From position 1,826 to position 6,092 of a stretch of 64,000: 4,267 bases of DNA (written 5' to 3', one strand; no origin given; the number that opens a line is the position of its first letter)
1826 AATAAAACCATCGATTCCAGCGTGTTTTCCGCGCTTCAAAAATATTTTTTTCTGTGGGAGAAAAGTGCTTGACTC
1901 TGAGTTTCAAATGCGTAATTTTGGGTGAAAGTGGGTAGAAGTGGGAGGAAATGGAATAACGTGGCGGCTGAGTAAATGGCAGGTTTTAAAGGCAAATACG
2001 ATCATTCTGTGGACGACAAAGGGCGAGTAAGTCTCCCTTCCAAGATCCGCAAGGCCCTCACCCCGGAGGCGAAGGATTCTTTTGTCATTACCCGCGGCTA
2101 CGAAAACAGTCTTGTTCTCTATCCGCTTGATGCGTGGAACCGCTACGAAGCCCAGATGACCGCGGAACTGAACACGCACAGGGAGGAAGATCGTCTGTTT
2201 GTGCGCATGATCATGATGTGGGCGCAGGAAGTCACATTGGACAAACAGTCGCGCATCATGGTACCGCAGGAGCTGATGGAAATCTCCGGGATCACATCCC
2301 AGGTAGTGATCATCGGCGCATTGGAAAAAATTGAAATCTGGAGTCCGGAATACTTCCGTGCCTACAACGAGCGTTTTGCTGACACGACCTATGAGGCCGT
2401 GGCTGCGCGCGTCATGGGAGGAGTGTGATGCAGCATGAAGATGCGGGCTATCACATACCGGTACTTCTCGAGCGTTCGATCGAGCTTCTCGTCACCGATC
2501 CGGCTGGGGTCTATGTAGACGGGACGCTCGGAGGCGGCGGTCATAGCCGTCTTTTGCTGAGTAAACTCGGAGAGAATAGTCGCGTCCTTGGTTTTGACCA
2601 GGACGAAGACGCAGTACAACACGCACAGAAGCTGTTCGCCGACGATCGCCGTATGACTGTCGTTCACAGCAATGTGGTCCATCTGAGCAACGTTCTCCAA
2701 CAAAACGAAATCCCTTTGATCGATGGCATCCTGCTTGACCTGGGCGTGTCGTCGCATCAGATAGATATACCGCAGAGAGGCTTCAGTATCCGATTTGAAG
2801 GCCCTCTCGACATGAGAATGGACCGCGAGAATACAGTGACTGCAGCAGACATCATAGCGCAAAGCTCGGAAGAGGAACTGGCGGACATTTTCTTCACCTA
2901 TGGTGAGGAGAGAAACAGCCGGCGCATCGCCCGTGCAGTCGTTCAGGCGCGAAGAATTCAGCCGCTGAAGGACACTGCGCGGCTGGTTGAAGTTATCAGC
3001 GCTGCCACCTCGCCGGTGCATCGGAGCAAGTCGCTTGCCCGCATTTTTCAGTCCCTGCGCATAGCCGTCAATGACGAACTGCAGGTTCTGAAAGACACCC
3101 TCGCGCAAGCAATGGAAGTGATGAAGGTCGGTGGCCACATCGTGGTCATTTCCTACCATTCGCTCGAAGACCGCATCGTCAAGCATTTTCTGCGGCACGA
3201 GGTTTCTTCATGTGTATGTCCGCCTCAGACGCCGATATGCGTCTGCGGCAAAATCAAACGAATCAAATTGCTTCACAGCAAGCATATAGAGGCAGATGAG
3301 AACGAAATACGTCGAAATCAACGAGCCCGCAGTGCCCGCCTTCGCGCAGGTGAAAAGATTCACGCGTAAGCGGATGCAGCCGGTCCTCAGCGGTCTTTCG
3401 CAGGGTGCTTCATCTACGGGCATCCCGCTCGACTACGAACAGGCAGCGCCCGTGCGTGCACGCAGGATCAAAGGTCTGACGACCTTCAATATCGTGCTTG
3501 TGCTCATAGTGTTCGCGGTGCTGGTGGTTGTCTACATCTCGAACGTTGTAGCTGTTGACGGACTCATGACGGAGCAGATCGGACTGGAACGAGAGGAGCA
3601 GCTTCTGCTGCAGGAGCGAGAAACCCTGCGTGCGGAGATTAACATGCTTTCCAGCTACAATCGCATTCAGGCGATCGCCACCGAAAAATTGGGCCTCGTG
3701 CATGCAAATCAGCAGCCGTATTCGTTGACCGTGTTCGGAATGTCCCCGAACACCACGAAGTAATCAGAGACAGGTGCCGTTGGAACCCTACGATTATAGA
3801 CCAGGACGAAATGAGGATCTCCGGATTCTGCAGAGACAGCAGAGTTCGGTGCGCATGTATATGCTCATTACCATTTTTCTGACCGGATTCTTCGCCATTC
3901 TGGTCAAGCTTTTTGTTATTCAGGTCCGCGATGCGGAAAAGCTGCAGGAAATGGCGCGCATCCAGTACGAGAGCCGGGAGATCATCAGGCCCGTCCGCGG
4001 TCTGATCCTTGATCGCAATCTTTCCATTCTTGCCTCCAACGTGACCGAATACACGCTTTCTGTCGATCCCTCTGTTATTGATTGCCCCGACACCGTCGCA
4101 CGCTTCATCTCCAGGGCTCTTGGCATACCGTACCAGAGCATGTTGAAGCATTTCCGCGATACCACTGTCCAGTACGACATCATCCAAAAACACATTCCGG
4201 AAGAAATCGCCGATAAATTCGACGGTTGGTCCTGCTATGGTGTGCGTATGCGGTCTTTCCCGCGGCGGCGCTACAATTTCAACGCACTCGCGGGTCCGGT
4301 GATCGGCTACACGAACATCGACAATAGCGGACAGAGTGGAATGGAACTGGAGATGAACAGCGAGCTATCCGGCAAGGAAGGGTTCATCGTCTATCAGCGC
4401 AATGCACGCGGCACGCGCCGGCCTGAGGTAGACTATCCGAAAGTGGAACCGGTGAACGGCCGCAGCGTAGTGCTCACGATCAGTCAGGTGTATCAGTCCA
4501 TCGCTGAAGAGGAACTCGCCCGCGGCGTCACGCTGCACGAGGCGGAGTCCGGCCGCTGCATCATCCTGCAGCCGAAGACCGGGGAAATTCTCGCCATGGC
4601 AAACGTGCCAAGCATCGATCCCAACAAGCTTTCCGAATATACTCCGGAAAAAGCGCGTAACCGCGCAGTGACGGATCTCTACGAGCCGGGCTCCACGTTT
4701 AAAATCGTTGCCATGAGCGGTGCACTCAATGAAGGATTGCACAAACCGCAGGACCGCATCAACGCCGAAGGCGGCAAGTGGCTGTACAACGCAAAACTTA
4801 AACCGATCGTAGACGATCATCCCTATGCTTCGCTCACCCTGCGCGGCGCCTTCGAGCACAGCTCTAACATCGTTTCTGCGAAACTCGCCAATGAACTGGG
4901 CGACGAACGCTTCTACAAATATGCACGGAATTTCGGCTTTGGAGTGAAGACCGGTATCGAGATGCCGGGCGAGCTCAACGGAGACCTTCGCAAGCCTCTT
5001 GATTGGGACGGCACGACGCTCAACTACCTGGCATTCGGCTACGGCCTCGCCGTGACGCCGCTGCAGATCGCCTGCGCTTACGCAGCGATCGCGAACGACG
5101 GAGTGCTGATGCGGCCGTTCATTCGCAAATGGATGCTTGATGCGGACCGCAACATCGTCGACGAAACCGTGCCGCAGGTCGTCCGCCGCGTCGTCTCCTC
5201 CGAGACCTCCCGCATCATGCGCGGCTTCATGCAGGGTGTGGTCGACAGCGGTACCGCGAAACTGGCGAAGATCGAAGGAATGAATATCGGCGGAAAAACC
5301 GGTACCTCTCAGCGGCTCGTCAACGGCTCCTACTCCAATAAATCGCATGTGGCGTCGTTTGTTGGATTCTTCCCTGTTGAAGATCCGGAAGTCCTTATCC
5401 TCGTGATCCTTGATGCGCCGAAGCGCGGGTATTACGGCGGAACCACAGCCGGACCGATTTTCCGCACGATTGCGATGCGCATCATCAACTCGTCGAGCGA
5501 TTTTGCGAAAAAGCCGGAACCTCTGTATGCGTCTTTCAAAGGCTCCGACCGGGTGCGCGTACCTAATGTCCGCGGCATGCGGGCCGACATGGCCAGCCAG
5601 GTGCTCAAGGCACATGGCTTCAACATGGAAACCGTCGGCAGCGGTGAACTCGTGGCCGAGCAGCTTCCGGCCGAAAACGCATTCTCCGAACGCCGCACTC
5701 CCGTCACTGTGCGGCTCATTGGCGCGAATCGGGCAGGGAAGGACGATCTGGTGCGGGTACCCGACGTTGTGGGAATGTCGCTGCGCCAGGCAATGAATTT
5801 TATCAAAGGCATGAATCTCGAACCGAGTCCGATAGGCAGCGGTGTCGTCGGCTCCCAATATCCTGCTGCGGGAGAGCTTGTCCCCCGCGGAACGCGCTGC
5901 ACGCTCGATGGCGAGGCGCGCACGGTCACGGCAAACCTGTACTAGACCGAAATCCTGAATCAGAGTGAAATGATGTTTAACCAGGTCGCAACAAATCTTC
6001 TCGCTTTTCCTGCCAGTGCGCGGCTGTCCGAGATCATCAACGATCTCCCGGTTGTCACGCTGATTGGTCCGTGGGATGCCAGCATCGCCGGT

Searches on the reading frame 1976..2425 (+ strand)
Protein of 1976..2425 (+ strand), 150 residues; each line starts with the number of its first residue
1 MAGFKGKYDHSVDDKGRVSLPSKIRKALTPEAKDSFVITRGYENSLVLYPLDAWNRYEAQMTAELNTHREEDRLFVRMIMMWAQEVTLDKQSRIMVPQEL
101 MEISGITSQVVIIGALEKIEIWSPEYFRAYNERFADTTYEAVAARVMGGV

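Call 75: search_protein_families(library=pfam, proteins=[window:1976-2425:+], max_evalue=0.00001)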
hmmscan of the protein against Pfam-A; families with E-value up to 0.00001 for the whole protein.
window:1976-2425:+ (150 aa): 1 family
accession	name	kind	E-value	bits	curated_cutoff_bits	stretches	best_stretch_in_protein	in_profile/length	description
PF02381.23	MraZ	-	3.9e-30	104.1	23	2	4-76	2-70/72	MraZ protein, putative antitoxin-like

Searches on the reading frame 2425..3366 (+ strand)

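Call 75: search_protein_families(library=pfam, proteins=[window:2425-3366:+], max_evalue=0.00001)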
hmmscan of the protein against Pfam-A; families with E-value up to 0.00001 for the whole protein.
window:2425-3366:+ (314 aa): 1 family
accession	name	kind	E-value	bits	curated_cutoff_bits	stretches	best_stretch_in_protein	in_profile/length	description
PF01795.25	Methyltransf_5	-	9.7e-104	347.6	27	1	9-311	3-308/309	MraW methylase family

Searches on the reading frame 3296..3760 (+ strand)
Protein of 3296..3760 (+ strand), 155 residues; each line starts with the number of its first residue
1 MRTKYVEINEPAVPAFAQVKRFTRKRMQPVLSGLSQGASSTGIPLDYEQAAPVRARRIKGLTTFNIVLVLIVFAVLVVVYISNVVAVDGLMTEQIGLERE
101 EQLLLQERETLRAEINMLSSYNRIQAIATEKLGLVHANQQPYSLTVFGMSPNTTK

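Call 75: search_protein_families(library=pfam, proteins=[window:3296-3760:+], max_evalue=0.00001)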
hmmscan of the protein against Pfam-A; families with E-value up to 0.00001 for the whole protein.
window:3296-3760:+ (155 aa): 1 family
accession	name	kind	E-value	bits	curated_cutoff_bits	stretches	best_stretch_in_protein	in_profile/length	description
PF04977.20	DivIC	-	8.6e-08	32.3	28.9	1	69-142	1-75/80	Septum formation initiator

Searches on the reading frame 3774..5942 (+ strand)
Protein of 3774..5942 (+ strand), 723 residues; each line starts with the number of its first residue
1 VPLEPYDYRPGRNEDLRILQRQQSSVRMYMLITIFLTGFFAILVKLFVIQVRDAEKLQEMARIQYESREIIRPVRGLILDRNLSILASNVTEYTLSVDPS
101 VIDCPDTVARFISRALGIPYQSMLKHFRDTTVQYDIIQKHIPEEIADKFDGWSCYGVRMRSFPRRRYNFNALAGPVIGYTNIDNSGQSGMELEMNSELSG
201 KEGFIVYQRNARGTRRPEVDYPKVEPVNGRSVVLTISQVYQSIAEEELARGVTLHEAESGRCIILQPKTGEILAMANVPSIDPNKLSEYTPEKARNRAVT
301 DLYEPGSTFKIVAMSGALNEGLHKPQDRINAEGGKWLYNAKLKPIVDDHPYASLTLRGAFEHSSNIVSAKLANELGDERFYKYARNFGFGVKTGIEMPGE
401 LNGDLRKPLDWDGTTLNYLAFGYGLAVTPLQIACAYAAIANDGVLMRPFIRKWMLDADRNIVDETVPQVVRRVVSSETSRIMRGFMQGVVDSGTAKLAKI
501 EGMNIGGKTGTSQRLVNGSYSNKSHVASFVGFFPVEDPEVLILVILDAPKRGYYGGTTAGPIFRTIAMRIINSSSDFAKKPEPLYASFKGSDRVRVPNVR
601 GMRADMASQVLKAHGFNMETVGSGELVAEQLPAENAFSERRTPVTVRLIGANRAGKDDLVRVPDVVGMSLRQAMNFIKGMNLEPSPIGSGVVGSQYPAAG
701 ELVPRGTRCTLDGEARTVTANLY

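Call 75: search_protein_families(library=pfam, proteins=[window:3774-5942:+], max_evalue=0.00001)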
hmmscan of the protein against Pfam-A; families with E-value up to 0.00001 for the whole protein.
window:3774-5942:+ (723 aa): 3 families
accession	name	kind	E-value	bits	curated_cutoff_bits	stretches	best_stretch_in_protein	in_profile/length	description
PF00905.27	Transpeptidase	-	3.1e-78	263.4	22.1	1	262-566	3-297/299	Penicillin binding protein transpeptidase domain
PF03793.24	PASTA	-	1.2e-18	67.2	23.2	2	660-708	1-57/64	PASTA domain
PF03717.20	PBP_dimer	-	3.4e-14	54.1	24.4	1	71-216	2-176/180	Penicillin-binding Protein dimerisation domain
